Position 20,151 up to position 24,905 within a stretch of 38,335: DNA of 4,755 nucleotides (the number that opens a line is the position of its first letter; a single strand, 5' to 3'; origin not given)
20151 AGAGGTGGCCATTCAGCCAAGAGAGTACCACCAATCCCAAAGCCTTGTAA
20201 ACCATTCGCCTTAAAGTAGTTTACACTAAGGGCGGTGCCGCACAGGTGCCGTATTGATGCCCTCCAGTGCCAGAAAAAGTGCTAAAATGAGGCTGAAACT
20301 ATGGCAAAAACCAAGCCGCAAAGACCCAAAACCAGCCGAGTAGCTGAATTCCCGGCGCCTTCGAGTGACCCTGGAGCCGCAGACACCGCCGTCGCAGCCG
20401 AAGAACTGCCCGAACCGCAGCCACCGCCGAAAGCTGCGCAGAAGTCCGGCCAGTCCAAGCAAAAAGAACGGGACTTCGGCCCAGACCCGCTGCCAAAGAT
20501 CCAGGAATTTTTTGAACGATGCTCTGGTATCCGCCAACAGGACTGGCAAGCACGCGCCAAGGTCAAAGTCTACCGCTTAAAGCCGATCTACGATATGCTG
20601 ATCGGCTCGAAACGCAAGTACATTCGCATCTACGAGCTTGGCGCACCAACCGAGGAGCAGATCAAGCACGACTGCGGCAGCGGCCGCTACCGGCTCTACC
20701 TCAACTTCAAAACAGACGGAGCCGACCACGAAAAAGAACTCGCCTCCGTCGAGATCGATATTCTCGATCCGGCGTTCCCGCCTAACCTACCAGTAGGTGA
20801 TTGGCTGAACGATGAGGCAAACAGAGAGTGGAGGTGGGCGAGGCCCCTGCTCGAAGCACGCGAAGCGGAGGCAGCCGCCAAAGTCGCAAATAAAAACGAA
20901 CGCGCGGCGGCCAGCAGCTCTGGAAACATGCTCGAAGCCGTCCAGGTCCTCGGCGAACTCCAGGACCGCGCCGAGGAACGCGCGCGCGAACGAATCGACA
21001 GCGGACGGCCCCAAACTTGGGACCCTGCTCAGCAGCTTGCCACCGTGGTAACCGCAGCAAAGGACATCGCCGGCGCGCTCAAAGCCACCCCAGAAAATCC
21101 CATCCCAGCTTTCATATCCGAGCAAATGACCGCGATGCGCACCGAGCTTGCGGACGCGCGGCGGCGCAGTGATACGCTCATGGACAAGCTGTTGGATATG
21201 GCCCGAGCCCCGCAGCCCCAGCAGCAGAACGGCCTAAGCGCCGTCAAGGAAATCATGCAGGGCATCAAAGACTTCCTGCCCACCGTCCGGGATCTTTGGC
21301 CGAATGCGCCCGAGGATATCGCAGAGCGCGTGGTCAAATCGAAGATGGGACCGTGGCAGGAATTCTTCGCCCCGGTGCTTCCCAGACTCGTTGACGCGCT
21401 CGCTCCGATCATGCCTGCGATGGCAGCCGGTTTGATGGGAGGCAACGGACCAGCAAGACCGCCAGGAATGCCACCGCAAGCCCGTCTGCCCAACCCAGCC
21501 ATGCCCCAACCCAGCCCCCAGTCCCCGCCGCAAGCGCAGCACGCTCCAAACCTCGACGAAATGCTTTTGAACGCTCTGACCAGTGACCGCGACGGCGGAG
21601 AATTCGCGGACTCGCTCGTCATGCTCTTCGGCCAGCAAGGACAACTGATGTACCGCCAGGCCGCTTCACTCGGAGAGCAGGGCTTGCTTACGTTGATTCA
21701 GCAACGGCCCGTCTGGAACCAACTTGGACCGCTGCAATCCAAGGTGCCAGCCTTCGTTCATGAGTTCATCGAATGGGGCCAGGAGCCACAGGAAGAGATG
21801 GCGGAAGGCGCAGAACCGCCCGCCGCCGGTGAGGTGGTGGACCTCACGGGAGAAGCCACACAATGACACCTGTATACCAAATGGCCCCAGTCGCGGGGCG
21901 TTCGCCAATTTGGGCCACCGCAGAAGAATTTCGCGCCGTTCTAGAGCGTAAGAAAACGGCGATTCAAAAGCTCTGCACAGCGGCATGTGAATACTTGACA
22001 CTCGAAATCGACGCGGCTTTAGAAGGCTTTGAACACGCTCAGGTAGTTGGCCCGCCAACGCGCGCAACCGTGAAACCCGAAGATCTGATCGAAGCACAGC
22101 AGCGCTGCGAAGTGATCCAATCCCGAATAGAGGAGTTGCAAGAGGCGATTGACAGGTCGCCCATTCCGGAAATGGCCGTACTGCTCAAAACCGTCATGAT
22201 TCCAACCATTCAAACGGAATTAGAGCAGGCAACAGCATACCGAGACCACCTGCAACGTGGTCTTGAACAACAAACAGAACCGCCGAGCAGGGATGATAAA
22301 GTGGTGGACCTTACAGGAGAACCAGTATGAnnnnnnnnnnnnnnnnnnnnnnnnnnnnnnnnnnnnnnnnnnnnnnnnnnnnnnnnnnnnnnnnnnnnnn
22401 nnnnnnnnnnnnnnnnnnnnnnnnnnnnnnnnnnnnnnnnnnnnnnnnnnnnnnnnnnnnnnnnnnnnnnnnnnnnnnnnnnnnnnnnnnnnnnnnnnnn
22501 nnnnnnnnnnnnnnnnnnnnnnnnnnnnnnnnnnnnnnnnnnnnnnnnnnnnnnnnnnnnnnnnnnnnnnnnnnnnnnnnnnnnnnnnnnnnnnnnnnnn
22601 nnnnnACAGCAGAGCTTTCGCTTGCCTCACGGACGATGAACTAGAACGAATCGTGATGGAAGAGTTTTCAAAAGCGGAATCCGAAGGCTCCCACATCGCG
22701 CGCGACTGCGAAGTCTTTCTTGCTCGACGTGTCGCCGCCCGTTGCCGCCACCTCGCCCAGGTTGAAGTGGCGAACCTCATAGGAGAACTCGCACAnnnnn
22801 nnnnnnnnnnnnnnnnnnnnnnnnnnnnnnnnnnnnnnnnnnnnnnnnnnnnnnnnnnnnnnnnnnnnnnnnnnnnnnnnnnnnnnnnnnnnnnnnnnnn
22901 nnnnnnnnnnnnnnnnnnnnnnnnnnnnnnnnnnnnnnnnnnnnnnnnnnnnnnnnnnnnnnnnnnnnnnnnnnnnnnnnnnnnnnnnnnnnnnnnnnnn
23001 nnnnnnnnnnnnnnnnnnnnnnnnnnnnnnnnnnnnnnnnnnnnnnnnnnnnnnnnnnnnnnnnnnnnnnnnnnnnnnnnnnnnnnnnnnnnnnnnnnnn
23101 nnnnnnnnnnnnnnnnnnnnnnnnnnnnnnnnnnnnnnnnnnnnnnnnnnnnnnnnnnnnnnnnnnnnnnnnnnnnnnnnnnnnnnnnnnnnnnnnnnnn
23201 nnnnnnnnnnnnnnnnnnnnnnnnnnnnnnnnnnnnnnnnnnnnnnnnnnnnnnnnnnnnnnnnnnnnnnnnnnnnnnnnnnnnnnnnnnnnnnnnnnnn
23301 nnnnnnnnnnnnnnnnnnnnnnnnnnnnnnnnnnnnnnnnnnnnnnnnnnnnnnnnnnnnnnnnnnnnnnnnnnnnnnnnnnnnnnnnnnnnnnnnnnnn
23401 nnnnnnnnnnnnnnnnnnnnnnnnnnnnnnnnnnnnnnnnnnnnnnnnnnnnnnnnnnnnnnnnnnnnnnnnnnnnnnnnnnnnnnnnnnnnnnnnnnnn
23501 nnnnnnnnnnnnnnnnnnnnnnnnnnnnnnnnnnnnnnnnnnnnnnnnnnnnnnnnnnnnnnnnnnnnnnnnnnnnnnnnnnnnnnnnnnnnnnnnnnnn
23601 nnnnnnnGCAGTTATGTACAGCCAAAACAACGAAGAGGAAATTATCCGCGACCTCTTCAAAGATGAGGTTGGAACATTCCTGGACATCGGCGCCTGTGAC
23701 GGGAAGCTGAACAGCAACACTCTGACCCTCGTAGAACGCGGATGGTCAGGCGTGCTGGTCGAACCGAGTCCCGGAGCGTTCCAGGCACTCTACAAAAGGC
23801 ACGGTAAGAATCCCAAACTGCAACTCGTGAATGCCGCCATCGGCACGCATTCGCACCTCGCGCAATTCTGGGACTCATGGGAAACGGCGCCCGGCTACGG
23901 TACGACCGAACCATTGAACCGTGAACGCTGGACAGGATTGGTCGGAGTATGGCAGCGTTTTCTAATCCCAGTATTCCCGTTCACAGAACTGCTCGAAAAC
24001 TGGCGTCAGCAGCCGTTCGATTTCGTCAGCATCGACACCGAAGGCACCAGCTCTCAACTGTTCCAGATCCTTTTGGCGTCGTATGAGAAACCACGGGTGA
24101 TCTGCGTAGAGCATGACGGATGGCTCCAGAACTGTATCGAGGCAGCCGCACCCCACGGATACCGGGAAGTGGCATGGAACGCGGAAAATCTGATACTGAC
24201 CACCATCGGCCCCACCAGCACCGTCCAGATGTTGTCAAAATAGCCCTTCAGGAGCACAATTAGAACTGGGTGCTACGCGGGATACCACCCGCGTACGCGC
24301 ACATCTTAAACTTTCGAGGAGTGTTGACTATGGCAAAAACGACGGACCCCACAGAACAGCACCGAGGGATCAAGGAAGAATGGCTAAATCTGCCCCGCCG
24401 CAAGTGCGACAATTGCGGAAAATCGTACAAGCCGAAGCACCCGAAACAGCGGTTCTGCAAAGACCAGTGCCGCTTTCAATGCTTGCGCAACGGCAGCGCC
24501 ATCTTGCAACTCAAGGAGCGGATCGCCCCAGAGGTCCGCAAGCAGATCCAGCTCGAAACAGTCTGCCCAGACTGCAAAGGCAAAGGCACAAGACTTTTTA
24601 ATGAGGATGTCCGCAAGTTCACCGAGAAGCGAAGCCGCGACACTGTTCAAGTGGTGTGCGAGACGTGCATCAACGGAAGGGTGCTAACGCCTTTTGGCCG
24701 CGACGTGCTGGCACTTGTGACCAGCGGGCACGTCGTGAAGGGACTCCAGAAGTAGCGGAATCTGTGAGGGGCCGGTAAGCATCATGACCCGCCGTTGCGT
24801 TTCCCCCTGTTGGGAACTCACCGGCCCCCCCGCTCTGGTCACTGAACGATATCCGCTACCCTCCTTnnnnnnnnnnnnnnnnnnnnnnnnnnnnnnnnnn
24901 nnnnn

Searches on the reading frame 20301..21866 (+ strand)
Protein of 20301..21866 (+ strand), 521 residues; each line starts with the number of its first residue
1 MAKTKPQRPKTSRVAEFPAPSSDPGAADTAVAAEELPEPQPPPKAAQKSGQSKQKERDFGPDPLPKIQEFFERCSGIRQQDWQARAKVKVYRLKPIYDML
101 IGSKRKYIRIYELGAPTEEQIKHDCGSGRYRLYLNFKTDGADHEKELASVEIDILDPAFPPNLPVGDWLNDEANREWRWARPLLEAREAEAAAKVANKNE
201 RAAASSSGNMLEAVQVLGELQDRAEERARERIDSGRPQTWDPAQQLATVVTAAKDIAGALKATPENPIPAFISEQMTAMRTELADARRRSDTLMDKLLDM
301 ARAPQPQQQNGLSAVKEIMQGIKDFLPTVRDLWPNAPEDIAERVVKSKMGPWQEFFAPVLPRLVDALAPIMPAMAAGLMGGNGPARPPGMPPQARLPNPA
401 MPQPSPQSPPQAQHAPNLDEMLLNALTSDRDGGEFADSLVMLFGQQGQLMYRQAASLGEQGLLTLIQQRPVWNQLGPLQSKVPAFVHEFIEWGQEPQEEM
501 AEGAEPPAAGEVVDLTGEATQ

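Call 7: search_protein_families(library=pfam, proteins=[window:20301-21866:+], max_evalue=0.1)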
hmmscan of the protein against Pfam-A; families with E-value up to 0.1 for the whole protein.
window:20301-21866:+ (521 aa): 0 families

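Call 14: search_protein_families(library=phrogs, proteins=[window:20301-21866:+], max_evalue=0.1)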
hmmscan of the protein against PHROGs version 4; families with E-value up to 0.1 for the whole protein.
window:20301-21866:+ (521 aa): 0 families

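Call 94: find_related_loci(query=window:20301-21866:+, collection=viral_contigs, flank=10000)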
Query window:20301-21866:+ (521 aa) in viral_contigs; peptide patterns used: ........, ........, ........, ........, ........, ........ (x = any residue, [..] = any of these).
6 stretches matched a pattern; 1 encode a relative of the query (tblastn E <= 1e-3); 1 distinct loci.
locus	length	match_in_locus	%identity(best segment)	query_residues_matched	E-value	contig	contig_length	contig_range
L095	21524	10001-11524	68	1-521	0e+0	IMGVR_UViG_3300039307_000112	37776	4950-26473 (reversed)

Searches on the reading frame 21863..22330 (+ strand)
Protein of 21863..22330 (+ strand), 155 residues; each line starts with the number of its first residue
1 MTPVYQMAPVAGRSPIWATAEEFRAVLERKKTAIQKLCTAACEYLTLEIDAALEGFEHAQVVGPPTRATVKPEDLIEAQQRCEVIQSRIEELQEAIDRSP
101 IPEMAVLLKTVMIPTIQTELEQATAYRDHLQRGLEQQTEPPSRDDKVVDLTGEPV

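Call 8: search_protein_families(library=pfam, proteins=[window:21863-22330:+], max_evalue=0.1)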
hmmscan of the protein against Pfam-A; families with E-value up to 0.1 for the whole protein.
window:21863-22330:+ (155 aa): 1 family
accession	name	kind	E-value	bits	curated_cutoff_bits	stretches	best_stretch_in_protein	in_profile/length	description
PF25610.1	HR1_TOCA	-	0.042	14.6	27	0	77-98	10-31/90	TOCA family HR1 domain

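Call 15: search_protein_families(library=phrogs, proteins=[window:21863-22330:+], max_evalue=0.1)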
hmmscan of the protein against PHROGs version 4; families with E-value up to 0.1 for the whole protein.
window:21863-22330:+ (155 aa): 3 families
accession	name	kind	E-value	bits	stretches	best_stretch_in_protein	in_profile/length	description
phrog_32236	-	unknown function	0.0026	18.8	1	77-106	17-46/53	-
phrog_3550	-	unknown function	0.0073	17.7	1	78-145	7-66/79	-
phrog_25947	-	other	0.066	14.6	0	73-98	23-48/79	hol-like chemotaxis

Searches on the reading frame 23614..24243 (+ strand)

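Call 8: search_protein_families(library=pfam, proteins=[window:23614-24243:+], max_evalue=0.1)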
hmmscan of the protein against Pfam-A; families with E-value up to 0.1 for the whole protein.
window:23614-24243:+ (209 aa): 1 family
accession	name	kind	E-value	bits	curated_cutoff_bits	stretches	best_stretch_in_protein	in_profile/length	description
PF05050.19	Methyltransf_21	-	3.5e-07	30.9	22.7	1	24-148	1-127/173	Methyltransferase FkbM domain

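Call 15: search_protein_families(library=phrogs, proteins=[window:23614-24243:+], max_evalue=0.1)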
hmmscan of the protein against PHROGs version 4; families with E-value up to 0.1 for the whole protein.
window:23614-24243:+ (209 aa): 1 family
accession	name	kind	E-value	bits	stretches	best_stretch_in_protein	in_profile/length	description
phrog_8156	-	other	0.0018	18.6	1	21-192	53-217/244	methyltransferase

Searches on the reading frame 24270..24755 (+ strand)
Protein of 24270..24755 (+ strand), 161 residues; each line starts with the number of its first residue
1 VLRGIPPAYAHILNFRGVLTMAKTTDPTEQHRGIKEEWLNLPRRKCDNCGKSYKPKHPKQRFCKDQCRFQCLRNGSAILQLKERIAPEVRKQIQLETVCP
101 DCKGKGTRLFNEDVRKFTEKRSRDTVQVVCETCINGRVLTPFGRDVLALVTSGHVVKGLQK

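Call 57: search_protein_families(library=pfam, proteins=[window:24270-24755:+], max_evalue=0.1)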
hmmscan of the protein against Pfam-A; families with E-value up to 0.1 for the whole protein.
window:24270-24755:+ (161 aa): 3 families
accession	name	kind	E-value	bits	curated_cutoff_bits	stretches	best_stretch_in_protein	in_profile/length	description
PF24458.1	DUF7573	-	0.018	15.4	30.2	0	96-103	30-37/39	Domain of unknown function (DUF7573)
PF06906.16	DUF1272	-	0.019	15.5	25.3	0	43-69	5-31/57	Protein of unknown function (DUF1272)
PF09889.16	DUF2116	-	0.078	13.4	26.8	0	42-70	2-27/59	Probable treble clef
